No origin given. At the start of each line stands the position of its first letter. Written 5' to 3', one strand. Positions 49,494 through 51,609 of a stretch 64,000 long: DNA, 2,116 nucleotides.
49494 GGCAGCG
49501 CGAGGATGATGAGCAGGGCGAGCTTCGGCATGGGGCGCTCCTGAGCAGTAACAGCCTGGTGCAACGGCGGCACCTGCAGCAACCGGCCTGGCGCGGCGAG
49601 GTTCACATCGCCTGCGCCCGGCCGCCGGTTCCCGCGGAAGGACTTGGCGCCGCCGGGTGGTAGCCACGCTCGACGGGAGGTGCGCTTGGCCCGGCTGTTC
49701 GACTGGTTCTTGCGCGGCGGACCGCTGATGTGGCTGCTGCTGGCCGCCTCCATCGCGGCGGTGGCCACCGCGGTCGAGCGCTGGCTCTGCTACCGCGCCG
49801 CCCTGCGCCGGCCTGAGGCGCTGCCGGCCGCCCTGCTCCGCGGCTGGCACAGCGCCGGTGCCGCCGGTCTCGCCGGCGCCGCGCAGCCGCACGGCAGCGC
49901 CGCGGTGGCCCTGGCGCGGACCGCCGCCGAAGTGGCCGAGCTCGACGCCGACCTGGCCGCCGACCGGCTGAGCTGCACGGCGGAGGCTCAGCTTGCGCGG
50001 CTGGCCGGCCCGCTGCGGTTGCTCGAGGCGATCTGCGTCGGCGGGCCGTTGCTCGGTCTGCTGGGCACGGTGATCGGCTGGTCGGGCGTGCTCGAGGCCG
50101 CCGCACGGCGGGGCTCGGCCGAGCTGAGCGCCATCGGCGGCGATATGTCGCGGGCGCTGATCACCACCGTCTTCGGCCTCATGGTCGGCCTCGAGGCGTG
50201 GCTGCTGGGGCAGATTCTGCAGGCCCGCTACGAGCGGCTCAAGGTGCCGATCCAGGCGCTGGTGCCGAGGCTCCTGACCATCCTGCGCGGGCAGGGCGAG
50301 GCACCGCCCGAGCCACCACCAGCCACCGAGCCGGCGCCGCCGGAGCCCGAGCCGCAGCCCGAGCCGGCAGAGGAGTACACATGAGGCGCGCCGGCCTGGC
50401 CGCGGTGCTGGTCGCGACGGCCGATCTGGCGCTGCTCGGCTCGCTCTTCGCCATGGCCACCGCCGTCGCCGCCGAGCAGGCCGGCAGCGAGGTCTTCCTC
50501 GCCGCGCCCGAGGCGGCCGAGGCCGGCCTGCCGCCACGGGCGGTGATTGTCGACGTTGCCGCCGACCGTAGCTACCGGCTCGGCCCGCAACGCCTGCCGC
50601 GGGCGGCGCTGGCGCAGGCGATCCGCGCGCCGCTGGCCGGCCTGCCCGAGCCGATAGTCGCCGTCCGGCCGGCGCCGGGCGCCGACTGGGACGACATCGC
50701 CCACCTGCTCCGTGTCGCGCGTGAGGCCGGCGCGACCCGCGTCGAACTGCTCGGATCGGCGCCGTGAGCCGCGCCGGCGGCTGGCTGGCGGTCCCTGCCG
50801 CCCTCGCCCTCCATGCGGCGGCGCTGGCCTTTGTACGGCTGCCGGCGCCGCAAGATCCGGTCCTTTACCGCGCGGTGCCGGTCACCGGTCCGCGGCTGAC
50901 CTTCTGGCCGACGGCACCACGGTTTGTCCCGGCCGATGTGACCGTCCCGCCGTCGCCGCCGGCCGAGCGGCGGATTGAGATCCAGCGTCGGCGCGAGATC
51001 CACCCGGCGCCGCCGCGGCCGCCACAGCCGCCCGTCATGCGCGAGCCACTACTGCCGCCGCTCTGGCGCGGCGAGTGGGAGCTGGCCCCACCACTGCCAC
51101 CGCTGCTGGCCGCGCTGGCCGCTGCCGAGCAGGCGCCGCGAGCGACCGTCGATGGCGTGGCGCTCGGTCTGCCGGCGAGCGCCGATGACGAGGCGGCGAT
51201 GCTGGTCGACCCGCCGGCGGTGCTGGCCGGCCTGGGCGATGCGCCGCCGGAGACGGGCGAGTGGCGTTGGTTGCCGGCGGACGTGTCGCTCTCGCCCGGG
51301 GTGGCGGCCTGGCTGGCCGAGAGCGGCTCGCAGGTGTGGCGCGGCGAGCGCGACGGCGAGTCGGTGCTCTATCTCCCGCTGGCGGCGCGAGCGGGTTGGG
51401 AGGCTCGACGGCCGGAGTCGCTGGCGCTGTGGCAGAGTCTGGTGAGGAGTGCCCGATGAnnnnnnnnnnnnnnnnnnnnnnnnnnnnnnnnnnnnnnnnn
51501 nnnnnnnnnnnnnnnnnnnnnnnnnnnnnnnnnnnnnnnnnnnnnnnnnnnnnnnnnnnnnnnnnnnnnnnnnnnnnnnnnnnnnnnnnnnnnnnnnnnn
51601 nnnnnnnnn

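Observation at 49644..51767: ExbB-ExbD-TonB-like-ABM monooxygenase string, every junction a 4-nt start/stop overlap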

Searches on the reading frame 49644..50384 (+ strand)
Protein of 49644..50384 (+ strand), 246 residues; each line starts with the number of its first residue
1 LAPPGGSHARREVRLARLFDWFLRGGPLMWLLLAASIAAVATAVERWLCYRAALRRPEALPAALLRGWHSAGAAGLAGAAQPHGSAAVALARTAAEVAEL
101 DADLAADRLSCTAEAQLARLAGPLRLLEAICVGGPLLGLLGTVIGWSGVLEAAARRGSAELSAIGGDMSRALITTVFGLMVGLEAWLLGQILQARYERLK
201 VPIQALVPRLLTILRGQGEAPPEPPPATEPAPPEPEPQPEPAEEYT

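Call 3: search_protein_families(library=pfam, proteins=[window:49644-50384:+], max_evalue=0.1)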
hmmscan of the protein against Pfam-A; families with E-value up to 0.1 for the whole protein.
window:49644-50384:+ (246 aa): 1 family
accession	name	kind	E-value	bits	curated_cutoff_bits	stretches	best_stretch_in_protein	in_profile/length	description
PF01618.21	MotA_ExbB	-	1.4e-17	64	22.9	1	97-200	19-122/127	MotA/TolQ/ExbB proton channel family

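Call 4: search_protein_families(library=ncbifam, proteins=[window:49644-50384:+], max_evalue=0.1)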
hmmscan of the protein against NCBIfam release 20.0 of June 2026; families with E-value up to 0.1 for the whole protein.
window:49644-50384:+ (246 aa): 6 families
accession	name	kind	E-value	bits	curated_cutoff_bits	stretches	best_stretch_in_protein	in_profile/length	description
TIGR02796.1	tolQ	equivalog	7.6e-10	38.9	221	1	29-214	17-214/216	protein TolQ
TIGR02805.1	exbB2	equivalog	2.7e-05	24.4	135.35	1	123-190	54-121/138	TonB-system energizer ExbB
NF008066.0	PRK10801.1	equivalog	7.7e-05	22.3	403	1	88-217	91-220/230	Tol-Pal system protein TolQ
NF006527.0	PRK08990.1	equivalog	0.00083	18.7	341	1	101-217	117-229/254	flagellar motor protein PomA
NF007722.0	PRK10414.1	equivalog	0.014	14.9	402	1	127-194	133-200/244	tol-pal system-associated acyl-CoA thioesterase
TIGR02797.1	exbB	equivalog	0.031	14.1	206.2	1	108-187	103-182/211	tonB-system energizer ExbB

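Call 38: search_protein_families(library=padloc, proteins=[window:49644-50384:+], max_evalue=0.01)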
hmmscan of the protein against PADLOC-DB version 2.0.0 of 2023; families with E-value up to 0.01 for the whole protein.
window:49644-50384:+ (246 aa): 0 families

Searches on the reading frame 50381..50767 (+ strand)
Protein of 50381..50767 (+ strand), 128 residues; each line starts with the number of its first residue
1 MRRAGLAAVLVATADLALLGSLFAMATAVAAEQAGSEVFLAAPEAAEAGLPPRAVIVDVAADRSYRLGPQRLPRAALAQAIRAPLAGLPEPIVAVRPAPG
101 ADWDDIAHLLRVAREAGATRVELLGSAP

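Call 3: search_protein_families(library=pfam, proteins=[window:50381-50767:+], max_evalue=0.1)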
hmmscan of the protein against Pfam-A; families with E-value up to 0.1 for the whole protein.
window:50381-50767:+ (128 aa): 2 families
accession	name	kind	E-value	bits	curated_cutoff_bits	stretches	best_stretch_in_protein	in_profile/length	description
PF02472.21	ExbD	-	1.7e-07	31.8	25.4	1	19-124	19-124/128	Biopolymer transport protein ExbD/TolR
PF22580.2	KYNU_C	-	0.017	15.6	27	1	6-71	8-75/90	Kynureninase C-terminal domain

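Call 4: search_protein_families(library=ncbifam, proteins=[window:50381-50767:+], max_evalue=0.1)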
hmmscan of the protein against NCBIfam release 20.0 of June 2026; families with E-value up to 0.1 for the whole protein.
window:50381-50767:+ (128 aa): 2 families
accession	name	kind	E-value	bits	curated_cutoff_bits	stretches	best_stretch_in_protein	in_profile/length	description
TIGR02803.1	ExbD_1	equivalog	6.8e-05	23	152.95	1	23-125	20-120/122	TonB system transport protein ExbD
NF008429.0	PRK11267.1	equivalog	0.0013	18.8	216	1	25-126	36-135/141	TonB system transport protein ExbD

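Call 38: search_protein_families(library=padloc, proteins=[window:50381-50767:+], max_evalue=0.01)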
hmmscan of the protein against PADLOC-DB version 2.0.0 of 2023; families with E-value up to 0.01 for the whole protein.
window:50381-50767:+ (128 aa): 0 families

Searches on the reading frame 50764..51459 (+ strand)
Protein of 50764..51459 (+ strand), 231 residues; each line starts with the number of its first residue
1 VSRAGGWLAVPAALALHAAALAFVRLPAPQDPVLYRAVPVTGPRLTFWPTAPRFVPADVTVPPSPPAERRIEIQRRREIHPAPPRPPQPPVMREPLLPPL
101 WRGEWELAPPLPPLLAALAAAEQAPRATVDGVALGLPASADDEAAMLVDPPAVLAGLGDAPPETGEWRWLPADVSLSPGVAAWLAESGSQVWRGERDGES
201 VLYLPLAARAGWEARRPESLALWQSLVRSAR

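Call 3: search_protein_families(library=pfam, proteins=[window:50764-51459:+], max_evalue=0.1)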
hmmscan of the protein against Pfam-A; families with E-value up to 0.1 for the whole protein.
window:50764-51459:+ (231 aa): 0 families

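Call 4: search_protein_families(library=ncbifam, proteins=[window:50764-51459:+], max_evalue=0.1)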
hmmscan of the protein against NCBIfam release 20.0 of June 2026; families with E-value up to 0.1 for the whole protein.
window:50764-51459:+ (231 aa): 0 families

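Call 5: find_homologous_proteins(query=window:50764-51459:+, max_evalue=0.001)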
Query window:50764-51459:+ (231 aa): 2 proteins with E <= 0.001 among 8000 candidates.
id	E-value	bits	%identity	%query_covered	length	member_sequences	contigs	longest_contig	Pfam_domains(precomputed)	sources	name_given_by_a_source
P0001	7.7e-137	473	98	100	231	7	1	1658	-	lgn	-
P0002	1.4e-102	361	78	100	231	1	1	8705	-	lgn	-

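Call 7: find_encoding_contigs(protein=P0002, flank=10000, max_places=6)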
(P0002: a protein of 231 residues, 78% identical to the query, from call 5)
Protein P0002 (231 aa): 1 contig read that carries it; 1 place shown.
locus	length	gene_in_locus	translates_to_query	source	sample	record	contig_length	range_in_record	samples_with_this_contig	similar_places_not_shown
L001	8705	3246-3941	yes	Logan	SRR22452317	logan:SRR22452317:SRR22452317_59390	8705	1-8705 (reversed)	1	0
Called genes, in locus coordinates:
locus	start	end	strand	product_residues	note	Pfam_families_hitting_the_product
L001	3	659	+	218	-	?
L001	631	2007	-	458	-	-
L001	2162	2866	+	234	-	PF01618:MotA_ExbB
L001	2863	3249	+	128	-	PF02472:ExbD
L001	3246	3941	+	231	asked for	-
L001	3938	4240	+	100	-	PF03992:ABM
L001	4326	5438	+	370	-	-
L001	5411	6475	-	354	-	PF13439:Glyco_transf_4, PF00534:Glycos_transf_1 (faint)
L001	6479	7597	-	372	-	PF14583:Pectate_lyase22 (weak), PF26549:Tricorn_N (faint), PF07676:PD40 (faint), PF14583:Pectate_lyase22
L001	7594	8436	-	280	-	PF01261:AP_endonuc_2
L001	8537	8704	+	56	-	?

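Call 17: search_solved_structures(query=A1, max_evalue=10)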
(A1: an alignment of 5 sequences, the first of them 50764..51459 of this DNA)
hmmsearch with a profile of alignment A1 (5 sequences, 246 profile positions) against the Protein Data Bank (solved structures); distinct sequences matched with E-value up to 10: 2.
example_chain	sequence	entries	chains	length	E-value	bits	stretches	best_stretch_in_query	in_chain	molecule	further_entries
6lch_A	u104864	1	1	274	0.65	12.7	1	155-236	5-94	Sel1 repeat family protein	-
28jw_P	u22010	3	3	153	0.88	12.3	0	41-80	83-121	bL19c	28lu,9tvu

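Call 38: search_protein_families(library=padloc, proteins=[window:50764-51459:+], max_evalue=0.01)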
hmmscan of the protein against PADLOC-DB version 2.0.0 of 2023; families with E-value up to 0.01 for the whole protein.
window:50764-51459:+ (231 aa): 0 families

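Call 48: predict_structure(alignment_id=A5)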
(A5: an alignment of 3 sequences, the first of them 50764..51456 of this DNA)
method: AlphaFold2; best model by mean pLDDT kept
length: 231 residues; sequences in the alignment: 3
mean_pLDDT: 61.1   pTM: 0.44
mean pLDDT of the five models: 61.1, 46.0, 40.5, 38.3, 37.3
residues with pLDDT >= 90: 0; 70-90: 96; 50-70: 50; < 50: 85
segments of 3 or more residues with pLDDT < 50: 1-56, 58-60, 92-110, 159-164
pLDDT, mean of each block of 10 residues (from residue 1): 43 46 39 36 33 44 67 76 63 44 45 67 65 74 75 56 60 79 83 78 81 78 75 62
secondary structure, 60 per line:
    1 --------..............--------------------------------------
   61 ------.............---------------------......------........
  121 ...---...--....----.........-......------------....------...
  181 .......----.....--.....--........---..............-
elements in order: H9-22 H67-79 H101-106 H113-123 E127-129 E132-135 H140-148 H150-155 E168-171 H178-187 E192-196 E199-203 H206-213 H217-230

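Call 49: search_protein_families(library=pfam, alignment_id=A1, max_evalue=10)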
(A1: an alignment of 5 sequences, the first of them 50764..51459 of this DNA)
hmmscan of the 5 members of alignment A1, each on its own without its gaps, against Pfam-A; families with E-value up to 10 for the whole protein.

A. member 1, window:50764-51459:+ (231 aa): 0 families

B. families by the number of members that match (of 5 scanned): 0 families
